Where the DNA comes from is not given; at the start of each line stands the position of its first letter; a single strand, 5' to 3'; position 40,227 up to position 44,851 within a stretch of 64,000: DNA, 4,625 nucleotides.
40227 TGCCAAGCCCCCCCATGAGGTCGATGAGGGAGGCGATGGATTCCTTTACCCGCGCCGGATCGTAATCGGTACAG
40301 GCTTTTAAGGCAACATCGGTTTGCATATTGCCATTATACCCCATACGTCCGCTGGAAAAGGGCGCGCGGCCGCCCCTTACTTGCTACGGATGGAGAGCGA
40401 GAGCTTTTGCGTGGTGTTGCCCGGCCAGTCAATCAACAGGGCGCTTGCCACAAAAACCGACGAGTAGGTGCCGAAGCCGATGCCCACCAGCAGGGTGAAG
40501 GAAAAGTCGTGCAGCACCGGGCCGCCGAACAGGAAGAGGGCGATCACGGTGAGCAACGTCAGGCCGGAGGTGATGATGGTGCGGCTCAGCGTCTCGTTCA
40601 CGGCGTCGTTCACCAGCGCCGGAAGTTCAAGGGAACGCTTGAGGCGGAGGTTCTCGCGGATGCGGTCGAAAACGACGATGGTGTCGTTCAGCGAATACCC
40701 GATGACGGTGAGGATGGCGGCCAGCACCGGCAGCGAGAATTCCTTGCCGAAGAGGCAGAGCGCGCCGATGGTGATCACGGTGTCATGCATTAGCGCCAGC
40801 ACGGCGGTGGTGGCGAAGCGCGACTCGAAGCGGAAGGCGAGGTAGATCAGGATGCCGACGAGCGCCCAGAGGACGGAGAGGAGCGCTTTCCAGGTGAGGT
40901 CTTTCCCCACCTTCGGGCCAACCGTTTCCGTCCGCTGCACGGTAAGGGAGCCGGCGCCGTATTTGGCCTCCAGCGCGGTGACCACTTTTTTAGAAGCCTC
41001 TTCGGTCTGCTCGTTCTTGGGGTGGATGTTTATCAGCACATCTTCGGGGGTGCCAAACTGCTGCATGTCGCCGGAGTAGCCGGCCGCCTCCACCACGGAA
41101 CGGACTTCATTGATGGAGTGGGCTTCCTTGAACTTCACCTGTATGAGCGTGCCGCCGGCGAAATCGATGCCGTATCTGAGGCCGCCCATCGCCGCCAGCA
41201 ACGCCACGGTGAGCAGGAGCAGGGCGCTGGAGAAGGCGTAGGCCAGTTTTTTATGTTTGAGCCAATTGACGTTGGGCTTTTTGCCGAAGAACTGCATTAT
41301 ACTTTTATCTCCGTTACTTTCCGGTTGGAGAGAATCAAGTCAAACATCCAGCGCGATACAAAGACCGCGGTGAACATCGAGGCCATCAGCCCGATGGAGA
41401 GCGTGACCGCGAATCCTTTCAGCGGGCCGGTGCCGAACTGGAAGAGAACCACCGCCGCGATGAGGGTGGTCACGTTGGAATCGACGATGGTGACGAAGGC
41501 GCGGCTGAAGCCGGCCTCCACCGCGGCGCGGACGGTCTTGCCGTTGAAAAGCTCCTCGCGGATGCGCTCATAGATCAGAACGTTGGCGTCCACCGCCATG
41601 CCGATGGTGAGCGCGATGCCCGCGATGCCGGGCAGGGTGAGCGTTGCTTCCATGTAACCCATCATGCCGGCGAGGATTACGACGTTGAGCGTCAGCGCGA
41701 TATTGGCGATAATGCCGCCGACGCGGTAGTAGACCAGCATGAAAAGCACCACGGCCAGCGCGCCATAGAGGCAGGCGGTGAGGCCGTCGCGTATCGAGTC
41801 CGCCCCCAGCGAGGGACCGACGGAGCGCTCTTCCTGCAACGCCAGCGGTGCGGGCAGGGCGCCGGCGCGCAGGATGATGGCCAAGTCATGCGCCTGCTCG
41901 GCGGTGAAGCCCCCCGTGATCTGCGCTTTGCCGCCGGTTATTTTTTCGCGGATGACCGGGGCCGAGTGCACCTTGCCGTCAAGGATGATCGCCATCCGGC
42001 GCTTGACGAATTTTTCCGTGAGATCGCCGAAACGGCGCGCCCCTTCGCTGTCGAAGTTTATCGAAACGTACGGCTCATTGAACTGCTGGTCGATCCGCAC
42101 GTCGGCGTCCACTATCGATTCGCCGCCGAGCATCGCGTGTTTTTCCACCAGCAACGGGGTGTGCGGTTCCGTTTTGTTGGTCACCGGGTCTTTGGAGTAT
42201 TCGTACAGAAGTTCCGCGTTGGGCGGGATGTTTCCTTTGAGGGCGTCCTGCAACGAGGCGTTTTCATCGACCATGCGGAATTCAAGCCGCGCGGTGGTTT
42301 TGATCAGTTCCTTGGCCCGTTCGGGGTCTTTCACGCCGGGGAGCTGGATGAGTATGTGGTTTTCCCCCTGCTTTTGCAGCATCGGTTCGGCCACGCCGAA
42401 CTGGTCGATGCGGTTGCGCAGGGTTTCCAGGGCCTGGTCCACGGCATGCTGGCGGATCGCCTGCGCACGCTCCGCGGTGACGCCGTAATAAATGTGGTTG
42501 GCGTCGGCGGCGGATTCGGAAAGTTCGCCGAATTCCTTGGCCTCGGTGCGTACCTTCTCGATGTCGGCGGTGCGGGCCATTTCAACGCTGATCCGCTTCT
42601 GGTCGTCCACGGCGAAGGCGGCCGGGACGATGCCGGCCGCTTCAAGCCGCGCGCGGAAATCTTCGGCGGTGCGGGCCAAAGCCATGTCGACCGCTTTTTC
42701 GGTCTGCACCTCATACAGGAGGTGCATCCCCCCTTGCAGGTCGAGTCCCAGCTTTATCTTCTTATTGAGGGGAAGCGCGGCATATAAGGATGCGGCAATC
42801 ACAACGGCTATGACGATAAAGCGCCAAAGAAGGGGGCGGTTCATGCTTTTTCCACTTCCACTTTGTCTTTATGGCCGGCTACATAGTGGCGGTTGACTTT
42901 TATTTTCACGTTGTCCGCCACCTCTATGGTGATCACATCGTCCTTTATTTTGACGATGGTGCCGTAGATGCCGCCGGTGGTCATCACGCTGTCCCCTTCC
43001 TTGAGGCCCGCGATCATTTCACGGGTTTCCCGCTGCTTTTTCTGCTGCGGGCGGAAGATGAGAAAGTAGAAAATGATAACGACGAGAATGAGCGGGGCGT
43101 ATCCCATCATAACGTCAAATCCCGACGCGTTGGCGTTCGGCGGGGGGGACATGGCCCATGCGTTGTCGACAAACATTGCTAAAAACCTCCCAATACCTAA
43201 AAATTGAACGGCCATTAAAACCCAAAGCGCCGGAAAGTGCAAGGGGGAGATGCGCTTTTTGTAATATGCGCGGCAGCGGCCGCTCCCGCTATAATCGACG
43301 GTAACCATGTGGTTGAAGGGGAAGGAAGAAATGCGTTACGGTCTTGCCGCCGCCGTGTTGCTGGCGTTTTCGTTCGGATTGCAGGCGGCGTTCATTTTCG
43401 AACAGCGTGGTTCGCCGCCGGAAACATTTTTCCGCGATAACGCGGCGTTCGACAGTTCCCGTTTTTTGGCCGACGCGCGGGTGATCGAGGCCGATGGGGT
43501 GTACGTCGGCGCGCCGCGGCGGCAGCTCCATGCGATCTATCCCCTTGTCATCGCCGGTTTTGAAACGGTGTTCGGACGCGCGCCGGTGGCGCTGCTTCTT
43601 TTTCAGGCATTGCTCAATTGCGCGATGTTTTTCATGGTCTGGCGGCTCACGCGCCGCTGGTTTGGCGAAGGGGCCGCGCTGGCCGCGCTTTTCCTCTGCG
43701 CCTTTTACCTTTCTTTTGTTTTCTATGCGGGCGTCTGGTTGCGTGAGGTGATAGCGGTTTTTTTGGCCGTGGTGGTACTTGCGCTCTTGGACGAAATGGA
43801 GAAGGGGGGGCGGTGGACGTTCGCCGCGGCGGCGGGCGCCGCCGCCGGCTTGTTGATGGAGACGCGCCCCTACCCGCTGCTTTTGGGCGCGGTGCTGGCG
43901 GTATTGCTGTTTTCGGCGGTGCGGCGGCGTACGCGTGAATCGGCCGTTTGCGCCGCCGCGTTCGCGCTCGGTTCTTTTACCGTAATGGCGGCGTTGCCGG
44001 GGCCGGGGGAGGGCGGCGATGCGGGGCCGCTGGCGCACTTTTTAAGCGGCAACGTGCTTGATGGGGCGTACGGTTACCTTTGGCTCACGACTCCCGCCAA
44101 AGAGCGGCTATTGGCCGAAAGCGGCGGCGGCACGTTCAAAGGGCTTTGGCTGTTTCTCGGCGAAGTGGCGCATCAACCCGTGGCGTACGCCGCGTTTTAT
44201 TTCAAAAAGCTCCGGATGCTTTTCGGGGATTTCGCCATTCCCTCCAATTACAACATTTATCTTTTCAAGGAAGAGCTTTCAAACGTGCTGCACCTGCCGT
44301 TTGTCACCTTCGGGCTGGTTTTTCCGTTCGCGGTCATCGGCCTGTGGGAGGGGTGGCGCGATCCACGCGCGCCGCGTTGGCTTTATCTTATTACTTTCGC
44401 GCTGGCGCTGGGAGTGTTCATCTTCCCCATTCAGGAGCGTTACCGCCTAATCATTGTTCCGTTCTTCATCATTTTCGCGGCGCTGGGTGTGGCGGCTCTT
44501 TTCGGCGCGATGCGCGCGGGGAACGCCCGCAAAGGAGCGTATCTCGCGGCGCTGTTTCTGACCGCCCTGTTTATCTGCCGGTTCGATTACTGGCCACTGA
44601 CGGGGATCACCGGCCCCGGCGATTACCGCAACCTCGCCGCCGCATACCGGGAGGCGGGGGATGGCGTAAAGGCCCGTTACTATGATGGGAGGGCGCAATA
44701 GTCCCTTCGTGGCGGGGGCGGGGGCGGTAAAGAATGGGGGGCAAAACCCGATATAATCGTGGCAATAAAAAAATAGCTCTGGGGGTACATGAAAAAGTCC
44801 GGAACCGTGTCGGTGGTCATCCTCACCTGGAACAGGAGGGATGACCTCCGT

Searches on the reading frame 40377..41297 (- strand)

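Call 43: search_protein_families(library=pfam, proteins=[window:40377-41297:-], max_evalue=0.0001)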
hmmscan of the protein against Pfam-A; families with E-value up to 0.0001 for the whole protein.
window:40377-41297:- (306 aa): 2 families
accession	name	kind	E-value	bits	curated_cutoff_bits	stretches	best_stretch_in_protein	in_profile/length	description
PF02355.23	SecD_SecF_C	-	3e-67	226.1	20.5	1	112-291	8-186/189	Protein export membrane protein SecD/SecF, C-terminal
PF07549.19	Sec_GG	-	1.6e-07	31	20.3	1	39-58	7-26/28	SecD/SecF GG Motif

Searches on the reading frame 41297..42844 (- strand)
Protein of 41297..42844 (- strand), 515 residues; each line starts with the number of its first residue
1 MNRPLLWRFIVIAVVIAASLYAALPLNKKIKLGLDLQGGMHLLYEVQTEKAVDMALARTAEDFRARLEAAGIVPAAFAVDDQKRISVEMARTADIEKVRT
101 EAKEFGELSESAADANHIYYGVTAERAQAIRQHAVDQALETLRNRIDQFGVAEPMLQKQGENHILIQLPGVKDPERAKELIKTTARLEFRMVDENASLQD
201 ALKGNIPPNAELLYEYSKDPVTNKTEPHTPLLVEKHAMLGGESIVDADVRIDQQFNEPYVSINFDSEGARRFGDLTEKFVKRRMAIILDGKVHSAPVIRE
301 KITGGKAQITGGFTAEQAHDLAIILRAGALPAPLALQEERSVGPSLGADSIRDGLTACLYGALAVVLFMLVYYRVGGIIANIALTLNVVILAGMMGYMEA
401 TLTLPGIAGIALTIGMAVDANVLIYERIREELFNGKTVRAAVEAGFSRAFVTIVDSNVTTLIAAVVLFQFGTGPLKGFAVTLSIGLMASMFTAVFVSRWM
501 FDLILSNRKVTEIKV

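Call 43: search_protein_families(library=pfam, proteins=[window:41297-42844:-], max_evalue=0.0001)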
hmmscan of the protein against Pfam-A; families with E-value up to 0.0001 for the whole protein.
window:41297-42844:- (515 aa): 4 families
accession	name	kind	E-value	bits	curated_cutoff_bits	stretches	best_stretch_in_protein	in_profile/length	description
PF22599.2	SecDF_P1_head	-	9.9e-42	141.9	27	1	225-332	7-114/114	SecDF, P1 head subdomain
PF21760.3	SecD_1st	-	8.8e-32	108.8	27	1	135-194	1-60/60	Protein translocase subunit SecDF, P1 domain, N-terminal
PF02355.23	SecD_SecF_C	-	2.6e-19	69.8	20.5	1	338-498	17-180/189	Protein export membrane protein SecD/SecF, C-terminal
PF00873.25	ACR_tran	-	4.9e-05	21.7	28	0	350-509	329-494/1021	AcrB/AcrD/AcrF family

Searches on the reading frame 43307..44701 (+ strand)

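Call 43: search_protein_families(library=pfam, proteins=[window:43307-44701:+], max_evalue=0.0001)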
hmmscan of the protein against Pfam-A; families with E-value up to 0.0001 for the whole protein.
window:43307-44701:+ (464 aa): 1 family
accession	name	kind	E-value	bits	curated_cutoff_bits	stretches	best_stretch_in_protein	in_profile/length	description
PF13231.12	PMT_2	-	4.4e-08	33.9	26.1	1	78-222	6-150/160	Dolichyl-phosphate-mannose-protein mannosyltransferase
